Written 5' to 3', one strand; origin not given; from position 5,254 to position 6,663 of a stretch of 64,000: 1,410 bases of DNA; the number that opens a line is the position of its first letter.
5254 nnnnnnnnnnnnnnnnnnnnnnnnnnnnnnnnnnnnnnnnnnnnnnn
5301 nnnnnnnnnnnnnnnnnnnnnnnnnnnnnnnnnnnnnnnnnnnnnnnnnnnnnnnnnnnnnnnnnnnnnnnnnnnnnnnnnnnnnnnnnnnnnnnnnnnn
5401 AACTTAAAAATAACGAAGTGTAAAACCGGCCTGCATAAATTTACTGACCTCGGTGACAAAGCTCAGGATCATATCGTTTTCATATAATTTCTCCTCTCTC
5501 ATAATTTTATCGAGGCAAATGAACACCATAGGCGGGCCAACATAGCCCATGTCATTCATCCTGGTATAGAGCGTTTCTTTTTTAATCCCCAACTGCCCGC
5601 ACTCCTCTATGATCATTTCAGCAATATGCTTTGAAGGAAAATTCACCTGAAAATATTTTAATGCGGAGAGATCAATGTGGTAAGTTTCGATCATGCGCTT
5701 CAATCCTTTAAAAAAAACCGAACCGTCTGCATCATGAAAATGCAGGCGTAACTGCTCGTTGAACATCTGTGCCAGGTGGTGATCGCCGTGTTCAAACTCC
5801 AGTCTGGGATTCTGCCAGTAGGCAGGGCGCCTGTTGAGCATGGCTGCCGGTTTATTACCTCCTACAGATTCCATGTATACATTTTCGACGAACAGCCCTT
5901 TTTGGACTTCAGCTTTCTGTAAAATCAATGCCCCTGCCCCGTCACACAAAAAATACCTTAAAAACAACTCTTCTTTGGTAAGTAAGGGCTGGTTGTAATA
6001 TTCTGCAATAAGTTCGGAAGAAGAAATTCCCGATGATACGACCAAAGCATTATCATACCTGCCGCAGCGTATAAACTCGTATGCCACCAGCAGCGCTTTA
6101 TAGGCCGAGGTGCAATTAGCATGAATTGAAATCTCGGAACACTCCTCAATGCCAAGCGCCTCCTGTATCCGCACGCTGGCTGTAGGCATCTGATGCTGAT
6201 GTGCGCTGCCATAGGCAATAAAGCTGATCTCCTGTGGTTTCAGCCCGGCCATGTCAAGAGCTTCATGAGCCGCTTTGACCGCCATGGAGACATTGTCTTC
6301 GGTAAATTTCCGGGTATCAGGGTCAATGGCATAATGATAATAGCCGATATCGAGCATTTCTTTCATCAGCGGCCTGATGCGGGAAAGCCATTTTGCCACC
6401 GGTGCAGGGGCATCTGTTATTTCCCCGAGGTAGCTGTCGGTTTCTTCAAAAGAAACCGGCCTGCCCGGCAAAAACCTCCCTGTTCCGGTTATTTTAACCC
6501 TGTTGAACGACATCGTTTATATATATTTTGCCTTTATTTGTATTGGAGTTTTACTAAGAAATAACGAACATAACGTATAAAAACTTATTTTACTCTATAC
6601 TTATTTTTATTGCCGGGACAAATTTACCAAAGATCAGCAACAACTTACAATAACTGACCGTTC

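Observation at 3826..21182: Seventeen-kb co-oriented lipid/pigment-type cluster with two B12-radical SAM enzymes but no ACP, KS, KR or DH genes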

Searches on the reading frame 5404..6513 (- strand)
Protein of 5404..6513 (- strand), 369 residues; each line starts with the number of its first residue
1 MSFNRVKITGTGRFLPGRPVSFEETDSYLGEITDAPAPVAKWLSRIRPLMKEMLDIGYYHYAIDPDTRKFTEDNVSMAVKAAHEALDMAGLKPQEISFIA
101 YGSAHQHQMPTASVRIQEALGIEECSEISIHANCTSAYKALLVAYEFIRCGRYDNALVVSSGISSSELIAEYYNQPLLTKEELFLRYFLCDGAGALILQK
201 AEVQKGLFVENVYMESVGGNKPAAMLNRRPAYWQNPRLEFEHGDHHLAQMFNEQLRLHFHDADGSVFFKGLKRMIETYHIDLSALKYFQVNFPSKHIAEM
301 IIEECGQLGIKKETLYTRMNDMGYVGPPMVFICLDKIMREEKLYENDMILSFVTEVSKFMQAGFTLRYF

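Call 4: search_protein_families(library=pfam, proteins=[window:5404-6513:-], max_evalue=0.01)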
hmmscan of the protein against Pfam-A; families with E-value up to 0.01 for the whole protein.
window:5404-6513:- (369 aa): 5 families
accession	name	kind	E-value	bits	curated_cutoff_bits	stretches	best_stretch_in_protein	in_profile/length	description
PF08545.16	ACP_syn_III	-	9e-08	32.3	24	1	130-205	3-67/80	3-Oxoacyl-[acyl-carrier-protein (ACP)] synthase III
PF00109.32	ketoacyl-synt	-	2.3e-05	24.6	20.8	0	112-181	153-222/252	Beta-ketoacyl synthase, N-terminal domain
PF00108.29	Thiolase_N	-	7.1e-05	22.7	26.4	1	76-159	25-110/260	Thiolase, N-terminal domain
PF00195.25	Chal_sti_synt_N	-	0.0087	16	27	0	64-164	89-191/225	Chalcone and stilbene synthases, N-terminal domain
PF08541.16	ACP_syn_III_C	-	0.0092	16.6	26.6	0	298-351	21-74/90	3-Oxoacyl-[acyl-carrier-protein (ACP)] synthase III C terminal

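Call 7: search_protein_families(library=ncbifam, proteins=[window:5404-6513:-], max_evalue=0.001)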
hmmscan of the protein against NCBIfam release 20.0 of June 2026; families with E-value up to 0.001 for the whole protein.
window:5404-6513:- (369 aa): 18 families
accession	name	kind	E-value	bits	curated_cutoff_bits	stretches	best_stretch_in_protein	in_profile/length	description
NF005293.2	PRK06816.1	subfamily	1.3e-35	123.2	450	1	7-362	2-371/378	StlD/DarB family beta-ketosynthase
NF053539.1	resorcinol_DarB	exception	1.8e-27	96.4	550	2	5-217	2-217/377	dialkylresorcinol biosynthesis protein DarB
TIGR00747.1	fabH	subfamily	9.3e-22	77.5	292.1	1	73-350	50-305/322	beta-ketoacyl-ACP synthase III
NF006829.0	PRK09352.1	subfamily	1.3e-21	76.9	249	1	71-351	50-305/322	beta-ketoacyl-ACP synthase 3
NF005541.0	PRK07204.1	equivalog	1.7e-15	57.2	402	1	67-202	43-173/329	beta-ketoacyl-ACP synthase III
NF005308.0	PRK06840.1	equivalog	1.4e-13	50.6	315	1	72-210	51-184/339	3-oxoacyl-ACP synthase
NF005703.0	PRK07515.1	equivalog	1.2e-12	47.4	304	1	74-168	96-190/373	beta-ketoacyl-ACP synthase III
NF004720.0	PRK06064.1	subfamily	1.4e-09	37.3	420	1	76-159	24-110/389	thiolase domain-containing protein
NF003274.0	PRK04262.1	equivalog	2.6e-09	36.6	244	1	69-165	46-144/347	hydroxymethylglutaryl-CoA synthase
NF004623.0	PRK05963.1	equivalog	1.7e-08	34.1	437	1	75-171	55-151/328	beta-ketoacyl-ACP synthase III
NF006720.0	PRK09258.1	equivalog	1.6e-07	31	285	1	76-164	63-153/338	3-oxoacyl-ACP synthase III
NF004811.0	PRK06158.1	subfamily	8e-07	28.4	421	1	73-160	27-111/384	acetyl-CoA acetyltransferase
NF004715.0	PRK06059.1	equivalog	1.8e-06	27.2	424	1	69-161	18-112/399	lipid-transfer protein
TIGR01835.1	HMG-CoA-S_prok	equivalog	4.2e-06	25.8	360.35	1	59-165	31-140/382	hydroxymethylglutaryl-CoA synthase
TIGR01930.1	AcCoA-C-Actrans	subfamily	9.8e-06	24.7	240.55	1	74-160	21-109/385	acetyl-CoA C-acyltransferase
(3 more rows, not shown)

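Call 27: search_solved_structures(query=window:5404-6513:-, max_evalue=0.001, show_alignments=3)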
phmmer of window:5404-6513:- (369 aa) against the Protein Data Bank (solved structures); distinct sequences matched with E-value up to 0.001: 35.
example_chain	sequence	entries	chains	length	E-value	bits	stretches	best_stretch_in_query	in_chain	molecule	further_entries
5gk0_A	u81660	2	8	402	1.4e-19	73.7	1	4-204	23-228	Ketosynthase StlD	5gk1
5gk2_A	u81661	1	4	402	3.4e-19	72.4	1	4-202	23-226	Ketosynthase StlD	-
3il3_A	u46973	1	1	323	2.2e-13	53.3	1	74-214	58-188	3-oxoacyl-[acyl-carrier-protein] synthase 3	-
5by7_A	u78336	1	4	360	2.7e-13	53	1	59-227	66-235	3-oxoacyl-ACP synthase III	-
4ylt_A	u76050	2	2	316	2.6e-10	43.2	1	74-214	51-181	3-oxoacyl-[acyl-carrier-protein] synthase 3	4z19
2ebd_A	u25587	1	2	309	7.5e-10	41.7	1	73-215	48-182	3-oxoacyl-[acyl-carrier-protein] synthase 3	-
6x7r_A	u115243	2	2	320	1.2e-09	41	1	76-165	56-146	3-oxoacyl-[acyl-carrier-protein] synthase 3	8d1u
1hn9_A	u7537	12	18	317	1.2e-09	41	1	76-165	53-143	BETA-KETOACYL-ACYL CARRIER PROTEIN SYNTHASE III | 3-oxoacyl-[acyl-carrier-protein] synthase III | 3-oxoacyl-[acyl-carrier-protein] synthase 3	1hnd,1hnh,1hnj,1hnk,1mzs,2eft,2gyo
9ka2_A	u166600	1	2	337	1.4e-09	40.8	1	76-165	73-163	Beta-ketoacyl-[acyl-carrier-protein] synthase III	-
3il9_A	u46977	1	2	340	1.4e-09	40.8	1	76-164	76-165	3-oxoacyl-[acyl-carrier-protein] synthase 3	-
1ebl_A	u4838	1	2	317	1.6e-09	40.6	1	76-165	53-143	BETA-KETOACYL-ACP SYNTHASE III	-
4ryb_A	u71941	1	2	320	4.1e-09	39.3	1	72-202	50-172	3-oxoacyl-[acyl-carrier-protein] synthase 3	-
1zow_A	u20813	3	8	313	7.3e-09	38.5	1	72-219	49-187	3-oxoacyl-[acyl-carrier-protein] synthase III | 3-oxoacyl-[acyl-carrier-protein] synthase 3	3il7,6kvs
8vd9_A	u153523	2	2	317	2.9e-08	36.5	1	76-220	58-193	Beta-ketoacyl-[acyl-carrier-protein] synthase III 1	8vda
4yuc_A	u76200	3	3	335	4.5e-08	35.9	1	72-168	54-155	CorB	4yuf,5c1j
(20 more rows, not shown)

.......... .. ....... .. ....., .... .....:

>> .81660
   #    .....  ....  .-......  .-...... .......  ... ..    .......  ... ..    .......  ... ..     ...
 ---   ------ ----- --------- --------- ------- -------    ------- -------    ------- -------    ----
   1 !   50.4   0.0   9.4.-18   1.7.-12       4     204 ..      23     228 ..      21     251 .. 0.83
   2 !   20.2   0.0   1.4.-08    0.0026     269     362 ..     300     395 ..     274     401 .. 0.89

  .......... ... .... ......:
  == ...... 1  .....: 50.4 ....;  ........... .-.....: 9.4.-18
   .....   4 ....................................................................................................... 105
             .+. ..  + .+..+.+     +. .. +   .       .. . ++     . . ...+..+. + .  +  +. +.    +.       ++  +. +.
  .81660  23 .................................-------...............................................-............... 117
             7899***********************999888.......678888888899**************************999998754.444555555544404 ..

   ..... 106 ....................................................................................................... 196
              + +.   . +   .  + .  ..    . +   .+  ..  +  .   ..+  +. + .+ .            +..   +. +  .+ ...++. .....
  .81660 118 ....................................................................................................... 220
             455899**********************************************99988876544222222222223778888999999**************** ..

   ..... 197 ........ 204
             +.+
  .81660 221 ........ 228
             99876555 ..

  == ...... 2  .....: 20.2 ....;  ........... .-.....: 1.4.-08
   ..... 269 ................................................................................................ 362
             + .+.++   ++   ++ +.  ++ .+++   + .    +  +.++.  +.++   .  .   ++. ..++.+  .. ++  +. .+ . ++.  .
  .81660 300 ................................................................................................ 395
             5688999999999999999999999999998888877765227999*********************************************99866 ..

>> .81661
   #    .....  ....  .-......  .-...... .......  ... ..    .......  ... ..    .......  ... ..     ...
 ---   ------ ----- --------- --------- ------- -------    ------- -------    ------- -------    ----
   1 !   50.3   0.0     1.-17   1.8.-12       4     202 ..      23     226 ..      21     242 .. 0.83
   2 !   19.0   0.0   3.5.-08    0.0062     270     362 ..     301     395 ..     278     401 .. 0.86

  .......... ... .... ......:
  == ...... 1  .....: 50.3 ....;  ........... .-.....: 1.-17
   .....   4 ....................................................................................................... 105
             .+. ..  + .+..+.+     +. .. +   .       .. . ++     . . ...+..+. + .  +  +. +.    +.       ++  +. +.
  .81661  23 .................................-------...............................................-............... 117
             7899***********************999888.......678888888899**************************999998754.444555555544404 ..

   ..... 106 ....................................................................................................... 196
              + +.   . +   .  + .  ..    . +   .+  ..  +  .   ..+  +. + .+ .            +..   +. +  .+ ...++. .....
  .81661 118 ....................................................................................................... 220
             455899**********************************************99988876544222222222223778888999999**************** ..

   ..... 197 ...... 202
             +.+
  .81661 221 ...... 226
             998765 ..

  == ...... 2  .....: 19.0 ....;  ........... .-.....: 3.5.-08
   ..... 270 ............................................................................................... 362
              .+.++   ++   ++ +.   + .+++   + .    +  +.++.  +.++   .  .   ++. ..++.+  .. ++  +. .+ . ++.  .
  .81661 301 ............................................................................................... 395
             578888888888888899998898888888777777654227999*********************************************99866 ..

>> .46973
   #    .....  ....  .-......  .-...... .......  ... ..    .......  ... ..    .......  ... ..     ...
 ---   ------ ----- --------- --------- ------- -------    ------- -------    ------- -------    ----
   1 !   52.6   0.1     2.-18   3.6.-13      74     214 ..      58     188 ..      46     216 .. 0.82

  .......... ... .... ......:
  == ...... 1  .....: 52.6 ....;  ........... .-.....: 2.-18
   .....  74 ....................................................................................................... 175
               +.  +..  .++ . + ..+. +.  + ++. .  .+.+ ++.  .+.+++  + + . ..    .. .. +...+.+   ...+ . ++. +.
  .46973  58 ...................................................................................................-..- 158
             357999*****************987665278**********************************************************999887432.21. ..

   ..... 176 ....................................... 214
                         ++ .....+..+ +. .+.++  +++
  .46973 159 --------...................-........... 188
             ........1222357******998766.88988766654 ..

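Call 45: find_homologous_proteins(query=window:5404-6513:-, max_evalue=0.00001)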
Query window:5404-6513:- (369 aa): 1445 proteins with E <= 0.00001 among 3824 candidates; the best 120 are listed.
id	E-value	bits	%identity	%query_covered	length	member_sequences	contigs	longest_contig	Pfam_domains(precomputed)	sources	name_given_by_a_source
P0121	1.8e-249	845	100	100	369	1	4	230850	PF08545.17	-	-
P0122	5.3e-215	731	86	100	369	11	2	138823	PF08545.17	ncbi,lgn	-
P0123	6.7e-213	724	85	100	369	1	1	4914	PF08545.17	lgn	-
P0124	1.2e-212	724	85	100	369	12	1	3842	PF08545.17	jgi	-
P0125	3.3e-212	722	84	100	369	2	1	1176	PF08545.17,PF00109.33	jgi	jgi:3-oxoacyl-[acyl-carrier-protein] synthase III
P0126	4.5e-212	722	85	100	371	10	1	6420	PF08545.17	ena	-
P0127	4.4e-211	718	85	100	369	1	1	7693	PF08545.17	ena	-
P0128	3.8e-204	696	80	100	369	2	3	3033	PF08545.17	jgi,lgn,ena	-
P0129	4.1e-198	676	79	100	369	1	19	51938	PF08545.17,PF00109.33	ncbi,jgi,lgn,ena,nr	ncbi:MAG: 3-oxoacyl-ACP synthase III family protein [Bacteroidales bacterium]|jgi:3-oxoacyl-[acyl-ca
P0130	1.0e-197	674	77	100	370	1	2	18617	PF08545.17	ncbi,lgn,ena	ncbi:MAG: 3-oxoacyl-ACP synthase [Bacteroidota bacterium]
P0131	1.5e-197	674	78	99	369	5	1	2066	PF08545.17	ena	-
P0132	1.2e-196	671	77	99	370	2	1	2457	PF08545.17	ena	-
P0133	3.0e-196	670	77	100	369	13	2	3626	PF08545.17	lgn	-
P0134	5.1e-195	666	76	100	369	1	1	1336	PF08545.17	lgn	-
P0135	1.9e-194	664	76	100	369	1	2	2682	PF08545.17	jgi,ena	-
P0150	7.3e-175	599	68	99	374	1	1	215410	PF08545.17,PF00109.33,PF08541.17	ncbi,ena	-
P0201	9.7e-172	589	70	99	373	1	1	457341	PF08545.17,PF00195.26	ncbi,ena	-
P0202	1.1e-171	589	68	99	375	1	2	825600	PF08545.17,PF07451.18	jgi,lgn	jgi:3-oxoacyl-[acyl-carrier-protein] synthase III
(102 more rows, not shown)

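Call 47: find_encoding_contigs(protein=P0202, flank=10000, max_places=1)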
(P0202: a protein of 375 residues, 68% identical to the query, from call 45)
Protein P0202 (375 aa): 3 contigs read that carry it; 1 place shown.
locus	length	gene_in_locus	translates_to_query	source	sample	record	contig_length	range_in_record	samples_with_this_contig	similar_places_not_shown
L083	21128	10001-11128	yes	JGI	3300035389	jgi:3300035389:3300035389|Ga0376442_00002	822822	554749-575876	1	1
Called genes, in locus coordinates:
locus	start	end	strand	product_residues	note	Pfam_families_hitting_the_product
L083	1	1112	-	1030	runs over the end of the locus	PF00005:ABC_tran, PF01061:ABC2_membrane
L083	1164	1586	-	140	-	-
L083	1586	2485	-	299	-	-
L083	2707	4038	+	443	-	PF01554:MatE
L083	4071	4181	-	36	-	-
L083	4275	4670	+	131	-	PF02566:OsmC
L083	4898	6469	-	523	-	PF13426:PAS_9, PF08447:PAS_3, PF00989:PAS, PF08448:PAS_4, PF13188:PAS_8, PF13426:PAS_9, PF08447:PAS_3, PF00512:HisKA, +1 more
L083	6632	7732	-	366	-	PF08100:Dimerisation, PF00891:Methyltransf_2, PF05891:Methyltransf_PK (weak)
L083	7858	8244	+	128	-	PF20791:Acyl-ACP_TE_C (weak), PF13279:4HBT_2, PF03061:4HBT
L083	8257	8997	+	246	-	PF00378:ECH_1, PF16113:ECH_2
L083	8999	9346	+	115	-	-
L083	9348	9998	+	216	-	PF00378:ECH_1, PF16113:ECH_2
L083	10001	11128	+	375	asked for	PF07451:SpoVAD (weak), PF08545:ACP_syn_III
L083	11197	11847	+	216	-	-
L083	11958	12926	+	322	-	PF02737:3HCDH_N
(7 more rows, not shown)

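Call 48: find_encoding_contigs(protein=P0150, flank=10000, max_places=1)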
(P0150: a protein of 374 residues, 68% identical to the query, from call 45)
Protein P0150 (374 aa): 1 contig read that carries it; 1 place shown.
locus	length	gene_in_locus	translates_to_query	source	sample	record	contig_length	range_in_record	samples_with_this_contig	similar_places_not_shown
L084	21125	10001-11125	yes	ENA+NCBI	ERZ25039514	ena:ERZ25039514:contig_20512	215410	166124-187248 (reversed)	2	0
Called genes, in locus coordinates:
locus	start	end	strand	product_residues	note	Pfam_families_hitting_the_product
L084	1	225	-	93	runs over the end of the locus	-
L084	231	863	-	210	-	PF13469:Sulfotransfer_3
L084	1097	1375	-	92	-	PF00550:PP-binding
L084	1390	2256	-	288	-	PF14399:BtrH_N, PF16169:DUF4872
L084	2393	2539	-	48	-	-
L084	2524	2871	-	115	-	-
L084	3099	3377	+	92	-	-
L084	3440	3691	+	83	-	-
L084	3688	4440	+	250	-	PF04055:Radical_SAM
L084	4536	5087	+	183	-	PF01797:Y1_Tnp (weak)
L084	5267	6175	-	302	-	PF00698:Acyl_transf_1 (weak)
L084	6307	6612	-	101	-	PF00550:PP-binding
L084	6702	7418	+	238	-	PF02310:B12-binding, PF04055:Radical_SAM (faint)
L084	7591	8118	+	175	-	PF13282:DUF4070 (faint)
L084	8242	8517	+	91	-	PF13279:4HBT_2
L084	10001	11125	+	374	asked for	PF00109:ketoacyl-synt (faint), PF08541:ACP_syn_III_C (faint), PF08545:ACP_syn_III (weak)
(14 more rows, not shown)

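Call 49: find_encoding_contigs(protein=P0201, flank=10000, max_places=1)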
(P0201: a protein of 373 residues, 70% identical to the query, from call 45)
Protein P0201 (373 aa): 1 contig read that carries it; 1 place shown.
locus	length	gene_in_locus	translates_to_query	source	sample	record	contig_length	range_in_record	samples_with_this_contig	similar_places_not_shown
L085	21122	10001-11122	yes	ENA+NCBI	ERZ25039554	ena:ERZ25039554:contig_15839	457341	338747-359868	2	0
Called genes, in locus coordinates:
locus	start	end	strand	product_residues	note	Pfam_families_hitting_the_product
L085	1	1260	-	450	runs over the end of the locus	PF13505:OMP_b-brl (weak), PF13568:OMP_b-brl_2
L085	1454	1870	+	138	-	PF01243:PNPOx_N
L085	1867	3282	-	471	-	PF02310:B12-binding, PF04055:Radical_SAM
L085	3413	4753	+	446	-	PF02310:B12-binding, PF04055:Radical_SAM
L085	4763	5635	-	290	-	PF00698:Acyl_transf_1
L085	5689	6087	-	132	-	PF01648:ACPS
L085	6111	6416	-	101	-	PF00550:PP-binding (weak)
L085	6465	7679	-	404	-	PF00109:ketoacyl-synt, PF02801:Ketoacyl-synt_C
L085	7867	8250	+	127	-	PF13279:4HBT_2, PF03061:4HBT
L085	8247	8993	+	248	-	PF00378:ECH_1, PF16113:ECH_2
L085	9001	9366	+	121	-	-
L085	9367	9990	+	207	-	PF00378:ECH_1, PF16113:ECH_2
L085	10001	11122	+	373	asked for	PF00195:Chal_sti_synt_N (weak), PF08545:ACP_syn_III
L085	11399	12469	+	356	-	PF02737:3HCDH_N, PF00725:3HCDH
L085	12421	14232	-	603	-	PF01835:MG2 (faint)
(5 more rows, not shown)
